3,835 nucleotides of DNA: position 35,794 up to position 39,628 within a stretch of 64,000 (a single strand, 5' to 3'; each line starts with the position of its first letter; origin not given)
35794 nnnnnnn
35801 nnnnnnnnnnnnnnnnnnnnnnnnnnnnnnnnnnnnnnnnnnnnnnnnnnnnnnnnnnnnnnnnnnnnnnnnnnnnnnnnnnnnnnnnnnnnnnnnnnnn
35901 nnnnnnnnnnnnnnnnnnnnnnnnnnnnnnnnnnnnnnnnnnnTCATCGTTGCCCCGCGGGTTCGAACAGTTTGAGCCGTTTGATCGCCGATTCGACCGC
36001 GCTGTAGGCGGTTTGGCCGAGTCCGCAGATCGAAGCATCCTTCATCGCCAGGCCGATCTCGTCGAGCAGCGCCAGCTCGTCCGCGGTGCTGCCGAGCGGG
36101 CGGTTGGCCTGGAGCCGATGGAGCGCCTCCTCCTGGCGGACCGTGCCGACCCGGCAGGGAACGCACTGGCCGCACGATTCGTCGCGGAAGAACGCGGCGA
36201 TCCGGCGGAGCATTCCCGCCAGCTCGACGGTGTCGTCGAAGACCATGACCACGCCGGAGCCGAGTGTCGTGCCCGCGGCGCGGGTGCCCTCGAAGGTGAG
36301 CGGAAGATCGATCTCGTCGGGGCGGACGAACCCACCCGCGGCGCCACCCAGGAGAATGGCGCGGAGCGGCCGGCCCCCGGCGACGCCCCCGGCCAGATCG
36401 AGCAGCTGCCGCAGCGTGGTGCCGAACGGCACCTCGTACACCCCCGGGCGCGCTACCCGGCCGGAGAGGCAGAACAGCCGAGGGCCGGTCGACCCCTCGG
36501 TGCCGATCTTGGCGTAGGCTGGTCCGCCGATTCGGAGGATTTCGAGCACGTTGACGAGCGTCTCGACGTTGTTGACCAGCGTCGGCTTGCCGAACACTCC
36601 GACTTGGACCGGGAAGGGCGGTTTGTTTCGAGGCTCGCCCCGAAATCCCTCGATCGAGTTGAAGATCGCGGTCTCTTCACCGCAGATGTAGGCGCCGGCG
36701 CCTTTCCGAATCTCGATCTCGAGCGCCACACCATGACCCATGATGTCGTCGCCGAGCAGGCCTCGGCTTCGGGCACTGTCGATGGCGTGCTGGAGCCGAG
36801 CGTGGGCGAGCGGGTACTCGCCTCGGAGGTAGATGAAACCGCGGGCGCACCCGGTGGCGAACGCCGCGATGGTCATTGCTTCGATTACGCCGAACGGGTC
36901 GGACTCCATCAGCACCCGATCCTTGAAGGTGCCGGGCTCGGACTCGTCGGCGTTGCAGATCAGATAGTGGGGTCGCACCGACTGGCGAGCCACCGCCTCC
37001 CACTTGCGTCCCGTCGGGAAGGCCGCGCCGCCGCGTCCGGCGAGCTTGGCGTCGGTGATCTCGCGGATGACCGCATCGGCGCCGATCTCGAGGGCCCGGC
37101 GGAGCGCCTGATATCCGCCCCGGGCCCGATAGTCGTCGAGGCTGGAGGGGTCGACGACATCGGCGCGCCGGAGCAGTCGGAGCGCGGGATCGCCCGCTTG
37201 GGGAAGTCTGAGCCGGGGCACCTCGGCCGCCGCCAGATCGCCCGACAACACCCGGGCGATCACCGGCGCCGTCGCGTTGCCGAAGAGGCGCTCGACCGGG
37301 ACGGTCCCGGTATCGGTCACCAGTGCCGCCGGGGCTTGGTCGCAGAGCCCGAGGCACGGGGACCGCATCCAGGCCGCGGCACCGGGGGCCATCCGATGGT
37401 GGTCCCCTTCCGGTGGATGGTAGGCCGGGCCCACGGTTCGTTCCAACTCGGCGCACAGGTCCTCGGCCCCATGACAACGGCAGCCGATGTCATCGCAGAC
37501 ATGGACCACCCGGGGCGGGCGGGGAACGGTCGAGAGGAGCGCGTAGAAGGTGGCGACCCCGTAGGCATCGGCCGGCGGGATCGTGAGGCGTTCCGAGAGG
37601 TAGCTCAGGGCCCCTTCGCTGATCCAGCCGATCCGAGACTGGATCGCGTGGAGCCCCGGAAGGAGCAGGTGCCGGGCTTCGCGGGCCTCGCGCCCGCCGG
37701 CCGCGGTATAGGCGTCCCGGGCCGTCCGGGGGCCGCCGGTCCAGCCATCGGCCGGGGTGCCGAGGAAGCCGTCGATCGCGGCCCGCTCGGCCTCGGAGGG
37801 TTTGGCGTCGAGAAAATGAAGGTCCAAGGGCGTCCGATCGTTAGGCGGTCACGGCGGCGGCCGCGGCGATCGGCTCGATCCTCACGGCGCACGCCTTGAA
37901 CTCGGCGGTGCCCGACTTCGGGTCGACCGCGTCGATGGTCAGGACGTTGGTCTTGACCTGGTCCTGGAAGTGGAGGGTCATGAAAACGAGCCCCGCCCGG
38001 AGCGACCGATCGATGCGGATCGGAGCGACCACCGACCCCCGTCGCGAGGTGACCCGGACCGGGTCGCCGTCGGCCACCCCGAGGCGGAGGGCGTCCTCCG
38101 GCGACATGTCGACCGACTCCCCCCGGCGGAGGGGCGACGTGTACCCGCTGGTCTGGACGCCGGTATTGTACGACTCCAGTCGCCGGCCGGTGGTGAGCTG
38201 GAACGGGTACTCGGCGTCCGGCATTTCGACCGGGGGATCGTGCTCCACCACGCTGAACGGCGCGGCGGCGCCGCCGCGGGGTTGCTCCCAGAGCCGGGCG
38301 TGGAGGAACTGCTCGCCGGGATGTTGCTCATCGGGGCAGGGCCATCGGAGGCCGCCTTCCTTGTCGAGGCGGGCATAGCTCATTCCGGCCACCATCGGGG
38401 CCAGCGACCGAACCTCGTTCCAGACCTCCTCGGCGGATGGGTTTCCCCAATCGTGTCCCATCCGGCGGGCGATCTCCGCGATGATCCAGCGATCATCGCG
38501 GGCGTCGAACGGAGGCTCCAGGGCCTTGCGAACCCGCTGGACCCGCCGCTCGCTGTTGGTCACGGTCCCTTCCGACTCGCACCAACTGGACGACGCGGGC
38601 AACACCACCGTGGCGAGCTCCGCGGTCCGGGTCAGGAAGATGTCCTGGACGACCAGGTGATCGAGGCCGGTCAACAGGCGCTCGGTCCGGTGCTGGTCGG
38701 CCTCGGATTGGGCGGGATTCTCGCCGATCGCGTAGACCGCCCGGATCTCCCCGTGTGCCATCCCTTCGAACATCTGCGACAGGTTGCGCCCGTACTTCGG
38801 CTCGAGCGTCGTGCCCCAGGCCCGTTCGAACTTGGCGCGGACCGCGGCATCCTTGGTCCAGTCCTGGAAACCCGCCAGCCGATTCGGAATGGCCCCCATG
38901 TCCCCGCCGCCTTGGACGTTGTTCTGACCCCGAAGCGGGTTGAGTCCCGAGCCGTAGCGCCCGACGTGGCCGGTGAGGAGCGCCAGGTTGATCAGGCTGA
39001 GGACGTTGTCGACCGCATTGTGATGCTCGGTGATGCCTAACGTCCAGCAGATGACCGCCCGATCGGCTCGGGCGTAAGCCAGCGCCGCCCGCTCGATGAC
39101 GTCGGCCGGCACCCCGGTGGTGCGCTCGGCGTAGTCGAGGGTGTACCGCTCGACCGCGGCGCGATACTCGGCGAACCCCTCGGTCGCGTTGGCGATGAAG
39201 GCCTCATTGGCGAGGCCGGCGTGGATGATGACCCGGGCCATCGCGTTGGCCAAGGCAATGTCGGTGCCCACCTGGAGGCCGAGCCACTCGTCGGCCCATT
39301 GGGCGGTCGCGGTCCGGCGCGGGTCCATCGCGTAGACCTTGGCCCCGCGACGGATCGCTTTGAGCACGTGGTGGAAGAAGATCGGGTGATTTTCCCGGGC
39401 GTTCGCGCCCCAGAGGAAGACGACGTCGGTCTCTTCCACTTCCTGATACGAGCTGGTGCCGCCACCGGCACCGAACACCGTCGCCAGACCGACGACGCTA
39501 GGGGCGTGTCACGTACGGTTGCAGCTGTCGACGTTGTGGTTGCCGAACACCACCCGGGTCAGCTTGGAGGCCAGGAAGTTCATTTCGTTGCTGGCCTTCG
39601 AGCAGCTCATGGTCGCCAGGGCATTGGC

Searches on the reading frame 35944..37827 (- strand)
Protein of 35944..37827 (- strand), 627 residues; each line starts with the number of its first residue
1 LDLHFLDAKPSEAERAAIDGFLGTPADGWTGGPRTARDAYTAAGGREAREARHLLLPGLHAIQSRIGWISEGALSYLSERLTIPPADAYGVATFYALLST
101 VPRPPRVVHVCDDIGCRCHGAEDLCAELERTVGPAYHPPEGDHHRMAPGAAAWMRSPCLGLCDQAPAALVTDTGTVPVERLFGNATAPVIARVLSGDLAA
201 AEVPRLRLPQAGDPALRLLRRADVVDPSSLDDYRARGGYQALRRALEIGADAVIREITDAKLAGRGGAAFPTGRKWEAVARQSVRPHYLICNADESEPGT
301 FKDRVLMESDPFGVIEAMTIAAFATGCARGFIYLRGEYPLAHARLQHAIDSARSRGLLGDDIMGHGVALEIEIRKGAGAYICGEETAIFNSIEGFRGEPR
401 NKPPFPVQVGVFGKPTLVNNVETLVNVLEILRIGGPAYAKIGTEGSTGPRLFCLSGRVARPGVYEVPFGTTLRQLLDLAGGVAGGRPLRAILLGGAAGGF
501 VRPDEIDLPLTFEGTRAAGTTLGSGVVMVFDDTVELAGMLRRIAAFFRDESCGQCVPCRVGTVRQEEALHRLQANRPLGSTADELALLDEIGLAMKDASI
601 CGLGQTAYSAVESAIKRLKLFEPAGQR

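Call 8: search_protein_families(library=pfam, proteins=[window:35944-37827:-])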
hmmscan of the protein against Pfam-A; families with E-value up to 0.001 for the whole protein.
window:35944-37827:- (627 aa): 5 families
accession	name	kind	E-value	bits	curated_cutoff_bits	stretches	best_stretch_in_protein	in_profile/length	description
PF01512.22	Complex1_51K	-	2.9e-47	160.7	31.2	1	257-428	1-149/150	Nuo51 FMN-binding domain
PF01257.25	2Fe-2S_thioredx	-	2.3e-23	83.1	24.8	1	50-173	10-127/145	Thioredoxin-like [2Fe-2S] ferredoxin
PF10589.14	NADH_4Fe-4S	-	2.3e-20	72.7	23.5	1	539-617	2-77/85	NADH-ubiquinone oxidoreductase-F iron-sulfur binding region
PF10531.15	SLBB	-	1.6e-09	37.8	27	1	452-488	2-38/55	SLBB domain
PF22461.2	SLBB_2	-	7.1e-06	26.5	27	1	451-496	2-49/79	SLBB domain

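Call 27: search_protein_families(library=ncbifam, proteins=[window:35944-37827:-], max_evalue=0.00001)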
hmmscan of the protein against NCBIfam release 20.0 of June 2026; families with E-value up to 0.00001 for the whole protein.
window:35944-37827:- (627 aa): 15 families
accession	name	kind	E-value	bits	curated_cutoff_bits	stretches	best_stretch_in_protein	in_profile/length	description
TIGR01959.1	nuoF_fam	equivalog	5.8e-137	456.4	558.65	1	219-619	3-403/410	NADH-quinone oxidoreductase subunit NuoF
NF008436.0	PRK11278.1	equivalog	9.4e-108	361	749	1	222-618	19-418/448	NADH-quinone oxidoreductase subunit NuoF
NF010120.0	PRK13596.1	equivalog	3.2e-107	358.7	389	1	227-618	17-409/433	NADH-quinone oxidoreductase subunit NuoF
NF005722.0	PRK07539.1-2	equivalog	5.3e-20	72.1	141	1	47-176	19-142/157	NADH-quinone oxidoreductase subunit NuoE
TIGR01958.1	nuoE_fam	subfamily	4.8e-18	65.7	142.4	1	50-172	13-129/148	NADH-quinone oxidoreductase subunit NuoE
NF004638.0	PRK05988.1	equivalog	2e-16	60.2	198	1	50-173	23-140/159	formate dehydrogenase subunit gamma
NF005747.0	PRK07571.1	equivalog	9.8e-15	54.6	224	1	54-172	38-149/173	bidirectional hydrogenase complex protein HoxE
NF003454.1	PRK05035.1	equivalog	1.6e-12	46.8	345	1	245-504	118-340/556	electron transport complex subunit RsxC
NF005724.0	PRK07539.1-4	equivalog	4.6e-12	46.3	280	1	56-199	43-178/240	NADH-quinone oxidoreductase subunit NuoE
NF005725.0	PRK07539.1-5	equivalog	4.8e-12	45.9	220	1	52-169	38-150/174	NADH-quinone oxidoreductase subunit NuoE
TIGR01945.1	rnfC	subfamily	9e-12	44.2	245.95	1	243-503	114-336/435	RnfABCDGE type electron transport complex subunit C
TIGR04481.1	PR_assoc_PrdC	equivalog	1.2e-10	40.7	490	1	251-497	74-284/425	proline reductase-associated electron transfer protein PrdC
NF005723.0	PRK07539.1-3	equivalog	1.1e-09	38.3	226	1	56-172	27-137/158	NADH-quinone oxidoreductase subunit NuoE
NF005721.0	PRK07539.1-1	equivalog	1.2e-09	37.9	308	1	50-170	43-157/292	NADH-quinone oxidoreductase subunit NuoE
NF009040.0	PRK12373.1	equivalog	1.2e-08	35.1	514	1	55-171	39-150/400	NADH-quinone oxidoreductase subunit E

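Call 42: search_solved_structures(query=window:35944-37827:-, max_evalue=1e-20)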
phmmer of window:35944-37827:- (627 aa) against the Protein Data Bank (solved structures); distinct sequences matched with E-value up to 1e-20: 61 (the best 60 are shown).
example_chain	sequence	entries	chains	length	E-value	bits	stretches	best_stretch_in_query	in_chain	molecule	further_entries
9bov_B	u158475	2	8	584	1.7e-114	387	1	157-616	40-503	NADH dehydrogenase (Quinone)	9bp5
8oh5_B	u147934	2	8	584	5.4e-112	378.7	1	158-616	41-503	NAD-reducing hydrogenase subunit HoxF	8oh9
7t2r_B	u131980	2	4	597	9.6e-112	377.9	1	218-616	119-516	NiFe hydrogenase subunit B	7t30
8a6t_B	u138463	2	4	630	2.4e-110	373.3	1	107-618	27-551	Electron bifurcating hydrogenase subunit HydB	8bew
9n5u_B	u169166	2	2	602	5.6e-108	365.5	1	219-618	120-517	NfnB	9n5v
9fe7_B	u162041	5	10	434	9.5e-107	361.4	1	217-616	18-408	NADH-quinone oxidoreductase subunit F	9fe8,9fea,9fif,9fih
6q9c_B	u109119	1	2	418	1.2e-106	361.1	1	217-616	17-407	NADH-quinone oxidoreductase subunit F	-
7q5y_C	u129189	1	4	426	1.2e-106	361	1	217-616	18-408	NADH-quinone oxidoreductase subunit F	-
6hl2_B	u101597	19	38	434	1.3e-106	360.9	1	217-616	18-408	NADH-quinone oxidoreductase subunit F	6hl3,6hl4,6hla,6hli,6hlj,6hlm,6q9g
7q4v_B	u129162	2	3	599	2.6e-106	359.9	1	219-616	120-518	Iron hydrogenase HydB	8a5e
9fii_B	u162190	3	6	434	4.7e-106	359.1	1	217-616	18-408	NADH-quinone oxidoreductase subunit F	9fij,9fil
6q9k_B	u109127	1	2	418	5.8e-106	358.8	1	217-616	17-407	NADH-quinone oxidoreductase subunit F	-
6r7p_B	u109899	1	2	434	6.4e-106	358.6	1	217-616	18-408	NADH-quinone oxidoreductase subunit F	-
9fdj_B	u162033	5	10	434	1.2e-105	357.7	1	217-616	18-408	NADH-quinone oxidoreductase subunit F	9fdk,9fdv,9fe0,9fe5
6vw7_B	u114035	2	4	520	2.3e-105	356.8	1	218-614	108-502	NAD-dependent formate dehydrogenase beta subunit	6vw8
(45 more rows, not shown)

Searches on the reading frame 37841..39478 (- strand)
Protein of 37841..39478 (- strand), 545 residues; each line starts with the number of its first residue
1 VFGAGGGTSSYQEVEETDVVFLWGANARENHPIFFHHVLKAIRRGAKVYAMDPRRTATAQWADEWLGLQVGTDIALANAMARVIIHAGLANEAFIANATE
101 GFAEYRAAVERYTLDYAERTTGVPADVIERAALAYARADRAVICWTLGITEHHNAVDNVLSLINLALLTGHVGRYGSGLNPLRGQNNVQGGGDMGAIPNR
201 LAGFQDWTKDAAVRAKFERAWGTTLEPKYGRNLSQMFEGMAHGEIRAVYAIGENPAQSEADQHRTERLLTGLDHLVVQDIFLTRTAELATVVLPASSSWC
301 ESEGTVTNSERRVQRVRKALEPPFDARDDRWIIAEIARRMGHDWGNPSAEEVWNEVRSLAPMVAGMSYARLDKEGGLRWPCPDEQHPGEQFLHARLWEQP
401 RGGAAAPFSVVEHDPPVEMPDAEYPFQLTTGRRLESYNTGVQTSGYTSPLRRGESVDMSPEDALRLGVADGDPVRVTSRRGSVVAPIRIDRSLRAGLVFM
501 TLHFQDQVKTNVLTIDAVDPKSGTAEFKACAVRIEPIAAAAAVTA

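Call 19: find_encoding_contigs(protein=window:37841-39478:-, flank=10000, max_places=4)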
Protein window:37841-39478:- (545 aa): no gene with exactly this product is on record in the collection.

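Call 35: search_protein_representatives(protein=window:37841-39478:-)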
Query: 545 residues. Proteins with E-value up to 0.001 (for the whole library): 21616; up to 1e-10: 9942; up to 1e-30: 1946. The best 150 are listed.
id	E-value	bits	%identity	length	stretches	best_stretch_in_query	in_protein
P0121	9.2e-214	727.2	62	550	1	1-543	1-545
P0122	1.9e-193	660.2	54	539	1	1-537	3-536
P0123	2.1e-181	620.4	72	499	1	1-373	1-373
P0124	6.2e-157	539.7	70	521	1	80-420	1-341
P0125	1.7e-155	535.0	65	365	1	1-371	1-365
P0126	3.6e-138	477.8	47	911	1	2-536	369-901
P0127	1.8e-131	455.7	44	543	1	1-539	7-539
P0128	3.9e-131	454.5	45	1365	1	2-535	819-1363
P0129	8.3e-131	453.5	64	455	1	96-414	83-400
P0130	1.1e-129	449.8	47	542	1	3-541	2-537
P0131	6.1e-128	444.0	43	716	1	2-535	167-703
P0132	8.2e-128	443.6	46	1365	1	2-538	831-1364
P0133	1.2e-126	439.8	44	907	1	2-536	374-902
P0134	4.3e-126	437.9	72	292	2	48-223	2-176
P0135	1.6e-125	436.0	45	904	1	2-535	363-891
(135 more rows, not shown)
